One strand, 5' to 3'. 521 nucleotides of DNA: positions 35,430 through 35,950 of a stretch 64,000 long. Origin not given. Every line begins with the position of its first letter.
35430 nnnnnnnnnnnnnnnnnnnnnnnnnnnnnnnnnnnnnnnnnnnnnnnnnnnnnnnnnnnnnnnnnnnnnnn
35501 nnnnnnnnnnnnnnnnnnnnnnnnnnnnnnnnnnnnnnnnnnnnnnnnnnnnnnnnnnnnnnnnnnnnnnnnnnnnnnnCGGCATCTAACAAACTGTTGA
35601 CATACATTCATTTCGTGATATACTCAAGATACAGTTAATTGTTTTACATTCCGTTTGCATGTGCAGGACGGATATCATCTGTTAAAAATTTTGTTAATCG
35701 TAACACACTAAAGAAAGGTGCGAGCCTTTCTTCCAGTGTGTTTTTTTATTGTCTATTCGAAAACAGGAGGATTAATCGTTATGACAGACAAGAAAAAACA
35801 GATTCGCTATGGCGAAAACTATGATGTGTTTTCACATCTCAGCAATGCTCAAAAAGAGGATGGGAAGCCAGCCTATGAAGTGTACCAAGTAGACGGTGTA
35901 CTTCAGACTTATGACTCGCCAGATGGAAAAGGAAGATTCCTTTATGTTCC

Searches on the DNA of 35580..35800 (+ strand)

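Call 95: search_dna_similar(query=window:35597-35790:+, collection=phages, mode=distant, max_evalue=1)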
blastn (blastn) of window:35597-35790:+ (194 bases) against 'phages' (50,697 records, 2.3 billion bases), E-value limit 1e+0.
Records with a match: 1; places in all: 1; records where one place covers at least 80% of the query: 0.
Best place of each record, by identity: 90-95% 1.
By first word of the organism name: Vibrio 1.
By host as written in the record: - 1.
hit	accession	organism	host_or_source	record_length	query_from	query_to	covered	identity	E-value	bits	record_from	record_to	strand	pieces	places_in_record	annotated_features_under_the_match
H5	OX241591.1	Vibrio phage 217E38-1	Seawater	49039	116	141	13%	92.3%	6e-1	39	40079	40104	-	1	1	P-loop containing nucleoside triphosphatehydrolase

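Call 121: search_rna_families(source=window, start=35580, end=35800, threshold=evalue, max_evalue=10)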
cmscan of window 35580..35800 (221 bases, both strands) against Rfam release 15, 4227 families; matches with E-value up to 10: 7.
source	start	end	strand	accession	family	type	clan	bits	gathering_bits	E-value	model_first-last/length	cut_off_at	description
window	35741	35783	+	RF02597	shuA_thermo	Cis-reg; thermoregulator;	-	17.9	58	3.2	1-32/32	no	shuA/chuA 5' UTR thermoregulator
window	35703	35741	-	RF04161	mir-3688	Gene; miRNA;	-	15.9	84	1.4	1-88/88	no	mir-3688 microRNA precursor family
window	35688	35759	+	RF00840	mir-374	Gene; miRNA;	-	15.4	54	1.6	1-71/71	no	mir-374 microRNA precursor family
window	35702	35742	-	RF04197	mir-9457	Gene; miRNA;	-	14.3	90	4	10-60/68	no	mir-9457 microRNA precursor family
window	35694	35739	+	RF02066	STnc320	Gene; sRNA;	-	13.1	50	5.3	1-55/55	no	Salmonella enterica sRNA STnc320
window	35695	35750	+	RF04197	mir-9457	Gene; miRNA;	-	12.9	90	9.5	1-68/68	no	mir-9457 microRNA precursor family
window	35677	35709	+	RF02823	LPR69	Gene; sRNA;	-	11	40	9.9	1-82/82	no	Legionella RNA 69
